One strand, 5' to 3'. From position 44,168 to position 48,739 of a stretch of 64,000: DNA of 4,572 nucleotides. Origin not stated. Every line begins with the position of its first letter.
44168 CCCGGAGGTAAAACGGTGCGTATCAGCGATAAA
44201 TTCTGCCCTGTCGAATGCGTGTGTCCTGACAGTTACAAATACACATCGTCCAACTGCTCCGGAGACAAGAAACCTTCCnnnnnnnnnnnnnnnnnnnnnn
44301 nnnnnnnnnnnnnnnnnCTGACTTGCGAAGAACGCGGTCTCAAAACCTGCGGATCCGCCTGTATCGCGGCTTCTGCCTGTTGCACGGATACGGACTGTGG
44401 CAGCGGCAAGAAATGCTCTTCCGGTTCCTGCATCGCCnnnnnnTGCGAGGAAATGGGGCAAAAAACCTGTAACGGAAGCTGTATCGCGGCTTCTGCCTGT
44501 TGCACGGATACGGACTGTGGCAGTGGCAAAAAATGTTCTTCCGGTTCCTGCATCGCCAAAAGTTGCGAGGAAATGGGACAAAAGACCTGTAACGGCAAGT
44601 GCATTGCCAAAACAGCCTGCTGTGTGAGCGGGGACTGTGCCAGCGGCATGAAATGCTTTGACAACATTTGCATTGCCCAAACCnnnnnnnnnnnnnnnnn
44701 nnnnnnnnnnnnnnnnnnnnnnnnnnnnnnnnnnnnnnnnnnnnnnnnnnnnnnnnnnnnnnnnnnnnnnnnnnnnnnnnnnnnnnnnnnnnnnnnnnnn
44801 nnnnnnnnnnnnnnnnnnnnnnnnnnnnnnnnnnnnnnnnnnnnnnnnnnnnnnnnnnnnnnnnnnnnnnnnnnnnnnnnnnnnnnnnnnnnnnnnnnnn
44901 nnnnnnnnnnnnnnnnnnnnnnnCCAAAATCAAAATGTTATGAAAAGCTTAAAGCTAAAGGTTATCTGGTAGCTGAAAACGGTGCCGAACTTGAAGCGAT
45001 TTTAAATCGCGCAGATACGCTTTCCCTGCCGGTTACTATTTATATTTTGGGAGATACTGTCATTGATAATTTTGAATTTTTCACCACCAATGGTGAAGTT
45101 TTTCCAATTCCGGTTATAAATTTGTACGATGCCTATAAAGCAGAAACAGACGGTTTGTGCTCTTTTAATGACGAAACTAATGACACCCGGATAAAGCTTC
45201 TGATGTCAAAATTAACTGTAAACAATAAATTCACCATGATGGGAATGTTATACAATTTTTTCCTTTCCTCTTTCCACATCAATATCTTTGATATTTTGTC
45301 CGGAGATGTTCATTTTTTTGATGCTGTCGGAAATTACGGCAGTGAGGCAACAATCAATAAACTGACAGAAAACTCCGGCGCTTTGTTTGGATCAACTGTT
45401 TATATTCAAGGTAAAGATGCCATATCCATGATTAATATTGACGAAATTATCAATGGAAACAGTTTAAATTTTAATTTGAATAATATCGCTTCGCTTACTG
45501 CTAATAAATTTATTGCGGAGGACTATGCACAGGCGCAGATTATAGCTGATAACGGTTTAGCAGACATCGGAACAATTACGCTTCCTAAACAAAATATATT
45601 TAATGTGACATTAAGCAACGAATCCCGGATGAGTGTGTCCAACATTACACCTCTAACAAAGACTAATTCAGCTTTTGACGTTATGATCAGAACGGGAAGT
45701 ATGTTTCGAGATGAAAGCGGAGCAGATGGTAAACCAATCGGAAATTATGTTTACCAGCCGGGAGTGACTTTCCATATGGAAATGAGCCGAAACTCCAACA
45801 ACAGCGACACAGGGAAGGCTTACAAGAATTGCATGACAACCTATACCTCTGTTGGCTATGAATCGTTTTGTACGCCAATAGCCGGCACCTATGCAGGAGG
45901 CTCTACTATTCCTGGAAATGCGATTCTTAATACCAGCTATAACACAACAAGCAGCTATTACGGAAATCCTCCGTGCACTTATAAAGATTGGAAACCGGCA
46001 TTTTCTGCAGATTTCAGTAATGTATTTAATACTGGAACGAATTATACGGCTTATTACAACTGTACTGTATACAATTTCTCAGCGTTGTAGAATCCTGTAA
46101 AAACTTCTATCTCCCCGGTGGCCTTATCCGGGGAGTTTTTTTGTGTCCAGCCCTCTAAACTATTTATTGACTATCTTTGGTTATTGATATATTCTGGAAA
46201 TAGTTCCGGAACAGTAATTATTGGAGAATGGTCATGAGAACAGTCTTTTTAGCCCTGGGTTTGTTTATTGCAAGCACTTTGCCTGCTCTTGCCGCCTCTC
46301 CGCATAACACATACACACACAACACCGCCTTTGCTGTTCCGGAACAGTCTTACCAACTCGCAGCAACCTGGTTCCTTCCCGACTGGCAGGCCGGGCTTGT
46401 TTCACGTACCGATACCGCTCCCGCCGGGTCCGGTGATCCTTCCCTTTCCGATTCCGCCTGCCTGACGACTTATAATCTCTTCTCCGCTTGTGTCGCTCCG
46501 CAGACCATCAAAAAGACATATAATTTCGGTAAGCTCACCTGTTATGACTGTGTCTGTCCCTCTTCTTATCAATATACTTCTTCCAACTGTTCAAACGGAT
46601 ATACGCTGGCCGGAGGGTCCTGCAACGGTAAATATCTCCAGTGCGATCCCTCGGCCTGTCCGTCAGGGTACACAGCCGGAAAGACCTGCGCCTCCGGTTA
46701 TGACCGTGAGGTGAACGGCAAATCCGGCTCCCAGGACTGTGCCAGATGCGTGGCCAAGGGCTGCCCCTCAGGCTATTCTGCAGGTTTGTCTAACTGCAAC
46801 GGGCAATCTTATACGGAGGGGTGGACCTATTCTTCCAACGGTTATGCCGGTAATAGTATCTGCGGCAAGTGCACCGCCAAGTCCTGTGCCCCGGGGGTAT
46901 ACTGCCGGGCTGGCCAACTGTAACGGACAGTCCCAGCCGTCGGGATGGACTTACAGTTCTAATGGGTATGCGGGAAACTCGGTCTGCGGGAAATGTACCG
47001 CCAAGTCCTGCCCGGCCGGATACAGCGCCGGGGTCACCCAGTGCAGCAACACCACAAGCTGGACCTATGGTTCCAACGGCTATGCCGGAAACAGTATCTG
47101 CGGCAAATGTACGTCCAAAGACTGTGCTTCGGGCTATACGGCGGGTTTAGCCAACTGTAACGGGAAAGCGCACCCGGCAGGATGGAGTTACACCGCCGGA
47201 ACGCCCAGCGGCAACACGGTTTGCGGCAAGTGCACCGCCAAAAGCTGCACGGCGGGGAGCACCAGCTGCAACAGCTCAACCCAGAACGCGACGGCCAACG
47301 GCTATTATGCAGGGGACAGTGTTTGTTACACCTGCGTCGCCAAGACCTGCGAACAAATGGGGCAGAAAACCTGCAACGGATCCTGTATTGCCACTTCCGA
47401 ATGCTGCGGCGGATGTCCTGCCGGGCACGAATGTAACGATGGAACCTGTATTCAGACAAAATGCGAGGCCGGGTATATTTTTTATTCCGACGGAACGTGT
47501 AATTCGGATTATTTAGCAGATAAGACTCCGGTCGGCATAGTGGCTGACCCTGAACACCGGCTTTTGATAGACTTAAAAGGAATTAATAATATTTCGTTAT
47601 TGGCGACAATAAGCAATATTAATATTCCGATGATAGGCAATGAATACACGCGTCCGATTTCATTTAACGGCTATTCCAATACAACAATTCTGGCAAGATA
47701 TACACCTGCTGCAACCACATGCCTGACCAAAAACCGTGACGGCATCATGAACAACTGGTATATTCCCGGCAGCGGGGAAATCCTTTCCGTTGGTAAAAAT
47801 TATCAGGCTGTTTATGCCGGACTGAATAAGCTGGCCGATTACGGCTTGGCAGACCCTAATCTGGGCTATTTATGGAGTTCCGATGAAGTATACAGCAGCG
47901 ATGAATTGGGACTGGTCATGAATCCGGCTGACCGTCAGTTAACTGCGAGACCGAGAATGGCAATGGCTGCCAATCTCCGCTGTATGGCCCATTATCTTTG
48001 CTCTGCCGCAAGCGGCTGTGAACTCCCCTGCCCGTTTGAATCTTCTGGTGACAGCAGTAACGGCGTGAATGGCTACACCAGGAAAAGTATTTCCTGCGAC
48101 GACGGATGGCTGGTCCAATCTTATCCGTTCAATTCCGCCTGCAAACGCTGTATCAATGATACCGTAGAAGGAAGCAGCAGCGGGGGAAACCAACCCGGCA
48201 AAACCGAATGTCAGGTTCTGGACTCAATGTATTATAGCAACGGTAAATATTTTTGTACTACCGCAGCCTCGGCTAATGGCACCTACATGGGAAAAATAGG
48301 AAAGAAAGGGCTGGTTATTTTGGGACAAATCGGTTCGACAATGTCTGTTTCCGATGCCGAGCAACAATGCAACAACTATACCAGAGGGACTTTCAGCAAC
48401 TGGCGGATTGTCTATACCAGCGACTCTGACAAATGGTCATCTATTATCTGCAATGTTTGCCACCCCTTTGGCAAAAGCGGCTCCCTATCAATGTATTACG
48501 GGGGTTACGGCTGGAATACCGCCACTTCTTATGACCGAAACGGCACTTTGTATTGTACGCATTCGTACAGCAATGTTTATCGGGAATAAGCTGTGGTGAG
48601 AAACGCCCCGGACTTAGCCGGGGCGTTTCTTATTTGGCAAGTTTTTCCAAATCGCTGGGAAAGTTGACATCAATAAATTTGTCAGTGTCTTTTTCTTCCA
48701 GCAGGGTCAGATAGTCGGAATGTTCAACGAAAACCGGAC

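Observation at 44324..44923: Five perfect-register tandem 120-bp coding repeats in paralog 2, two of them nearly identical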

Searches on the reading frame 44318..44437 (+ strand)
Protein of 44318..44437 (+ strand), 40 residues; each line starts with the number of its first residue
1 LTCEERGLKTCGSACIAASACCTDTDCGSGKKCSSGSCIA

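Call 36: search_solved_structures(query=A2, max_evalue=10, show_alignments=4)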
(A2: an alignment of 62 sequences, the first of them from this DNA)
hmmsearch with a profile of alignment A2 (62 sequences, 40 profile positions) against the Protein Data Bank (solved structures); distinct sequences matched with E-value up to 10: 6.
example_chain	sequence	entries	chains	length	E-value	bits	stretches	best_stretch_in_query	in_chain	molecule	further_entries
1oig_A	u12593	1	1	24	0.014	18.9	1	20-38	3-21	Dumpy, isoform Y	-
1jk4_A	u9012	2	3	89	0.12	15.9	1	5-37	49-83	NEUROPHYSIN 2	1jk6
1npo_A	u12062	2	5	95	0.14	15.7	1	5-37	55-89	NEUROPHYSIN II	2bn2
1npo_C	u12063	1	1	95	0.14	15.7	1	5-37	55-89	NEUROPHYSIN II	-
6a7s_B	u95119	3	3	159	0.29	14.7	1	20-38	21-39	N-acetylglucosamine-specific lectin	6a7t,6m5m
2lbh_A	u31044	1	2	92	9.1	9.9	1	5-34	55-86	Neurophysin 1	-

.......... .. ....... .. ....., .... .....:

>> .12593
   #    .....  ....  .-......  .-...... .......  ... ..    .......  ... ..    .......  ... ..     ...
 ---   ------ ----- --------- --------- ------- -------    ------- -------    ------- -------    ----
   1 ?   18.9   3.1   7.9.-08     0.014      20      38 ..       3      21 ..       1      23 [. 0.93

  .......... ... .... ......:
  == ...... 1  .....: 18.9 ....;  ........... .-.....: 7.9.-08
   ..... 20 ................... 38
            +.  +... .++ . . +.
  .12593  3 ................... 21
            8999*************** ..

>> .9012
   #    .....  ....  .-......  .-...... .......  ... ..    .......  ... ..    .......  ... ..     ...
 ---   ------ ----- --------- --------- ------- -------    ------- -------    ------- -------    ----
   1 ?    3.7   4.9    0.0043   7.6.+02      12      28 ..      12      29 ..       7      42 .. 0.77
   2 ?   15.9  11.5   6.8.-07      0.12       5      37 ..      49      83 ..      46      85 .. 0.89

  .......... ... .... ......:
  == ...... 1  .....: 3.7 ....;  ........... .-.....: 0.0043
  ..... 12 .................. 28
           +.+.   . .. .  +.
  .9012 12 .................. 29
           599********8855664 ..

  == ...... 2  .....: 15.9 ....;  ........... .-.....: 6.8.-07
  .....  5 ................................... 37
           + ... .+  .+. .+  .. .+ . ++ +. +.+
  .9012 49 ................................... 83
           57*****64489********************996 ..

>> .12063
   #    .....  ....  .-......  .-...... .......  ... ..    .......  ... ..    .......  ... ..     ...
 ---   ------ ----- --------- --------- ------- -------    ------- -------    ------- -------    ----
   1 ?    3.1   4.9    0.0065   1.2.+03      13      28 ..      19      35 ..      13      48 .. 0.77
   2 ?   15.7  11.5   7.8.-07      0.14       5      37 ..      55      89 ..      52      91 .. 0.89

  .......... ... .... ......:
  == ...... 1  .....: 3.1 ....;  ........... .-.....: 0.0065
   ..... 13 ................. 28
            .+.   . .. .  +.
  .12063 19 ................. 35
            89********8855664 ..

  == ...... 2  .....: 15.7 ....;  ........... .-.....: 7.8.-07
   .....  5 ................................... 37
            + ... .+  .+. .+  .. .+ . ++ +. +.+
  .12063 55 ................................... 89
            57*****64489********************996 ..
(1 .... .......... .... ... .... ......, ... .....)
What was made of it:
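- On Dumpy DPY module (PF21164) / Dickkopf_N / DUF7107 / STIG1: The profile hit to 1oig has E = 0.014 (call 36).
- A 62-module profile no longer finds LDLa in the PDB (call 36).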

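Call 44: predict_structure(alignment_id=A2)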
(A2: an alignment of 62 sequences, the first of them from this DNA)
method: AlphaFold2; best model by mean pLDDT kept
length: 40 residues; sequences in the alignment: 62
mean_pLDDT: 88.2   pTM: 0.44
mean pLDDT of the five models: 88.2, 87.3, 86.2, 83.2, 70.9
residues with pLDDT >= 90: 11; 70-90: 29; 50-70: 0; < 50: 0
segments of 3 or more residues with pLDDT < 50: none
pLDDT, mean of each block of 10 residues (from residue 1): 89 87 87 89
secondary structure, 60 per line:
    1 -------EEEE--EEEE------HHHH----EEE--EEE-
elements in order: E8-11 E14-17 H24-27 E32-34 E37-39

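Call 48: fold_search(model_id=the predicted structure, library=pdb)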
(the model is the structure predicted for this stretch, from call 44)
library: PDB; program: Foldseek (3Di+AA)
matches with E <= 10: 18; with E <= 0.001: 0
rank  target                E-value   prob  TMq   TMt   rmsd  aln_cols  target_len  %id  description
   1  3s6u_B                2.0e+00  0.16  0.48  0.12   8.8        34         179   20  Caclcium-bound Ac-ASP-7 (released 2012-04-11)
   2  3nt8_A                2.9e+00  0.14  0.44  0.05   4.9        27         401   30  Crystal Structure of Na-ASP-1 (released 2011-04-27)
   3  3nt8_B                3.4e+00  0.14  0.45  0.06   4.8        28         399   28  Crystal Structure of Na-ASP-1 (released 2011-04-27)
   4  3s6s_B                3.4e+00  0.12  0.48  0.12   8.8        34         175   20  Ancylostoma-secreted protein Ac-ASP-7 (released 2012-04-11)
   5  3s6s_A                3.6e+00  0.12  0.48  0.12   8.8        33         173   21  Ancylostoma-secreted protein Ac-ASP-7 (released 2012-04-11)
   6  6ppc_MODEL_1_A        3.6e+00  0.04  0.27  0.32   7.0        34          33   24  Solution structure of conotoxin MiXXVIIA (released 2019-08-14)
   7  2rjq_A                4.6e+00  0.05  0.35  0.07   6.1        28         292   28  Crystal structure of ADAMTS5 with inhibitor bound (released 2007-12-11)
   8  3s6v_B                4.9e+00  0.11  0.48  0.12   8.2        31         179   22  Manganese-bound Ac-ASP-7 (released 2012-04-11)
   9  3s6u_A                4.9e+00  0.09  0.48  0.12   8.7        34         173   20  Caclcium-bound Ac-ASP-7 (released 2012-04-11)
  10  1mct_I                5.3e+00  0.14  0.43  0.58   0.9        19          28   37  THE REFINED 1.6 ANGSTROMS RESOLUTION CRYSTAL STRUCTURE OF THE COMPLEX FORMED BETWEEN PORCINE BETA-TRYPSIN AND MCTI-A,  (released 1994-01-31)
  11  1n1i_B                5.8e+00  0.03  0.29  0.14   6.6        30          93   30  The structure of MSP-1(19) from Plasmodium knowlesi (released 2003-02-25)
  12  1n1i_C                5.8e+00  0.03  0.29  0.14   6.5        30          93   30  The structure of MSP-1(19) from Plasmodium knowlesi (released 2003-02-25)
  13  1oig_MODEL_1_A        7.3e+00  0.07  0.40  0.56   1.3        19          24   32  The solution structure of the DPY module from the Dumpy protein (released 2003-06-26)
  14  6mm4_MODEL_1_A        7.8e+00  0.08  0.42  0.50   1.0        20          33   40  Solution NMR Structure of Engineered Cystine Knot Protein 2.5F (released 2019-10-02)
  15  7nam_B                7.8e+00  0.07  0.43  0.52   7.8        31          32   35  LRP6_E1 in complex with Lr-EET-3.5 (released 2022-06-29)
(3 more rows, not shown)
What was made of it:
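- On Dumpy DPY module (PF21164) / Dickkopf_N / DUF7107 / STIG1: Foldseek to 1oig gives E = 7.3 (call 48).
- Closest known: Small disulfide-rich eukaryote-type modules: LDLa. Same: The C-terminal hairpin superposes on DPY and knottin hairpins at about 1 A over 19-21 residues (call 48).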

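Call 74: search_protein_representatives(alignment_id=A2)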
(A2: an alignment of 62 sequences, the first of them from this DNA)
Query: 62 sequences, 40 profile positions. Proteins with E-value up to 0.001 (for the whole library): 220; up to 1e-10: 32; up to 1e-30: 5. The best 150 are listed.
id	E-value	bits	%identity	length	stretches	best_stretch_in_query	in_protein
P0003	3.7e-75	264.0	-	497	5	2-40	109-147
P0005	1.3e-60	217.4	-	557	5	2-40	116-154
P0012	2.9e-56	203.5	-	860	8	1-40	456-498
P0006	6.9e-55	199.1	-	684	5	1-40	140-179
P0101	4.5e-36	138.9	-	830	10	6-37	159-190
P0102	8.5e-30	118.8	-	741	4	2-40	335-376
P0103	9.7e-30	118.6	-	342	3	1-40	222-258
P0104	2.2e-22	95.1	-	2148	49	20-40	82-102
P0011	7.1e-22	93.5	-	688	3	1-40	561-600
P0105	2.8e-21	91.5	-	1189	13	2-38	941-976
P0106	3.6e-21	91.2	-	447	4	7-39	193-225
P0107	1.6e-20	89.1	-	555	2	1-40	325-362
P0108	2.7e-20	88.4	-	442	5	6-38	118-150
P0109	1.7e-19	85.9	-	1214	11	6-39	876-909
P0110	6.8e-19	83.9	-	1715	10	9-39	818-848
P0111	6.6e-17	77.6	-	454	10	5-40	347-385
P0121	1.5e-12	63.6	-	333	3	6-38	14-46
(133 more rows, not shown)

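Call 76: search_protein_families(library=pfam, proteins=[P0101, P0106, P0108, P0111, P0121, P0104, P0105, P0109], max_evalue=0.01)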
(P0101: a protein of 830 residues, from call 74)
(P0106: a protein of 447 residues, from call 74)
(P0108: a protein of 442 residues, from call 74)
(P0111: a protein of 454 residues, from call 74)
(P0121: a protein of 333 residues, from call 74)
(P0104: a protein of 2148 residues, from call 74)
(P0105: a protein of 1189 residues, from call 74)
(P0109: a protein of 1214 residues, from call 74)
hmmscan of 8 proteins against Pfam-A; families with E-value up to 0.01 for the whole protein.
P0101 (830 aa): 0 families

P0106 (447 aa): 0 families

P0108 (442 aa): 2 families
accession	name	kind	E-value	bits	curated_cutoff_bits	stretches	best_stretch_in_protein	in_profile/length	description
PF06482.17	Endostatin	-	5.8e-05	23.2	29.4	1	285-405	11-133/170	Collagenase NC10 and Endostatin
PF23106.1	EGF_Teneurin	-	0.0033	17.9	24.3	1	173-193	3-23/30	Teneurin-like EGF domain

P0111 (454 aa): 0 families

P0121 (333 aa): 0 families

P0104 (2148 aa): 4 families
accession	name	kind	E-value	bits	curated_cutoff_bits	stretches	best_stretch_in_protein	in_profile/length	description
PF23416.1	DUF7107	-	3.5e-84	277.4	24.6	16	345-388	1-47/48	Domain of unknown function (DUF7107)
PF04706.18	Dickkopf_N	-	2e-24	86.1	25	1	970-1013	1-51/51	Dickkopf N-terminal cysteine-rich region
PF19232.4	DUF5885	-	1.8e-11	44.5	33.2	5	492-583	13-107/265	Family of unknown function (DUF5885)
PF21164.2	Dumpy_DPY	-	0.00087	19.6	27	1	1736-1756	3-23/24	Dumpy, DPY module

P0105 (1189 aa): 2 families
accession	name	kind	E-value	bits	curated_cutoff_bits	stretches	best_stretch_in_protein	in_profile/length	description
PF01464.25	SLT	-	3.5e-10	39.9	21.3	1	284-398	6-98/117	Transglycosylase SLT domain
PF01551.29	Peptidase_M23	-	0.0058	17.2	28.7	0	155-223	31-91/96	Peptidase family M23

P0109 (1214 aa): 1 family
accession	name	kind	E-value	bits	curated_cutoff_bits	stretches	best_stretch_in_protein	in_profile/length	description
PF04885.19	Stig1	-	3e-17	63.3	24.1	7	200-246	37-83/85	Stigma-specific STIG1-like protein family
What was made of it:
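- Closest known: Small disulfide-rich eukaryote-type modules: LDLa. Same: Distant profile hits carry these Pfam domains (call 76).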

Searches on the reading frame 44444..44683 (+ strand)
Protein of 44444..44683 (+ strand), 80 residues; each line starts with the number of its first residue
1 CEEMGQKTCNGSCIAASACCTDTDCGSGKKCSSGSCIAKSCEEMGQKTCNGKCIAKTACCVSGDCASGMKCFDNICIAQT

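Call 31: search_protein_families(library=pfam, proteins=[window:44444-44683:+], max_evalue=10)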
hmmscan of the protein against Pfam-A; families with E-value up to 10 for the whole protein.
seq(80 aa): 0 families

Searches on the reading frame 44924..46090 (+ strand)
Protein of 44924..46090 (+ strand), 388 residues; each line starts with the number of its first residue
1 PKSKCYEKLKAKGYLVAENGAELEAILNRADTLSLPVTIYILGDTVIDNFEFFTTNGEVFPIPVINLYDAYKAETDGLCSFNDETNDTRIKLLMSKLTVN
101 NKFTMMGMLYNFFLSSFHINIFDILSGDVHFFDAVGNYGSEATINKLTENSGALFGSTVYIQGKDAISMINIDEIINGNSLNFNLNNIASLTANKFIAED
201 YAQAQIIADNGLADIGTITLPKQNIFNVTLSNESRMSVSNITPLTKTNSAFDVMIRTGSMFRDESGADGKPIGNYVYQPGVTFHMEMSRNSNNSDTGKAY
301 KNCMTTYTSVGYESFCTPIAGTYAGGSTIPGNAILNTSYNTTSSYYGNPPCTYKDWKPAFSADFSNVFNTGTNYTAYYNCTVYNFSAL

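Call 31: search_protein_families(library=pfam, proteins=[window:44924-46090:+], max_evalue=10)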
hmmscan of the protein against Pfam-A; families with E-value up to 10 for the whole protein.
window:44924-46090:+ (388 aa): 0 families

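Call 49: find_homologous_proteins(query=window:44924-46087:+, max_evalue=0.001)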
Query window:44924-46087:+: 2227 candidates shared short words with the query, none scored E <= 0.001.
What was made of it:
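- Tried and rejected: A homology search with the C-terminal 388 aa found no hits (call 49).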

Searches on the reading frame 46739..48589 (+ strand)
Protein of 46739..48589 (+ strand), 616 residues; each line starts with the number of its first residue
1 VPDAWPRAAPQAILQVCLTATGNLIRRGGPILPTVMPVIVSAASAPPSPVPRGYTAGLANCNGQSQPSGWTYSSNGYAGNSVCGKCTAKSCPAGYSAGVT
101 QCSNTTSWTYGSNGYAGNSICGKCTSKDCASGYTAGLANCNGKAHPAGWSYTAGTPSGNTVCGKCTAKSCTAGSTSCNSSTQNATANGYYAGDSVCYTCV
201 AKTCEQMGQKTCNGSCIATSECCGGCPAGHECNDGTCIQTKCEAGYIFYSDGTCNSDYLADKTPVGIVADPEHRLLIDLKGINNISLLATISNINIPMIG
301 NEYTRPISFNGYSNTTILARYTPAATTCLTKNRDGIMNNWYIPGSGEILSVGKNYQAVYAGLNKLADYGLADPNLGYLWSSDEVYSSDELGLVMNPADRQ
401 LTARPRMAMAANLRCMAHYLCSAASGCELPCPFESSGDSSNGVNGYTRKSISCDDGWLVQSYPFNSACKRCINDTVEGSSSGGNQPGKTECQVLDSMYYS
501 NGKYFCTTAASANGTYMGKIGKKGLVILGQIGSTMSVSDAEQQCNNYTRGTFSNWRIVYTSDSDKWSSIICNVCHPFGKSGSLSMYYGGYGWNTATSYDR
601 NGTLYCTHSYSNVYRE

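Call 7: search_protein_families(library=pfam, proteins=[window:46739-48589:+], max_evalue=1)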
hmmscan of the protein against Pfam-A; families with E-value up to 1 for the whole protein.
window:46739-48589:+ (616 aa): 1 family
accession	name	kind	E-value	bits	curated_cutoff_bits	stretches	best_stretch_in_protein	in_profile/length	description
PF14478.12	DUF4430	-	0.44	11.5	23.8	0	63-85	35-57/72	Domain of unknown function (DUF4430)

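Call 9: search_protein_families(library=ncbifam, proteins=[window:46739-48589:+], max_evalue=1)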
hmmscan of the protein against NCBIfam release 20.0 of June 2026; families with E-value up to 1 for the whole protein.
window:46739-48589:+ (616 aa): 0 families
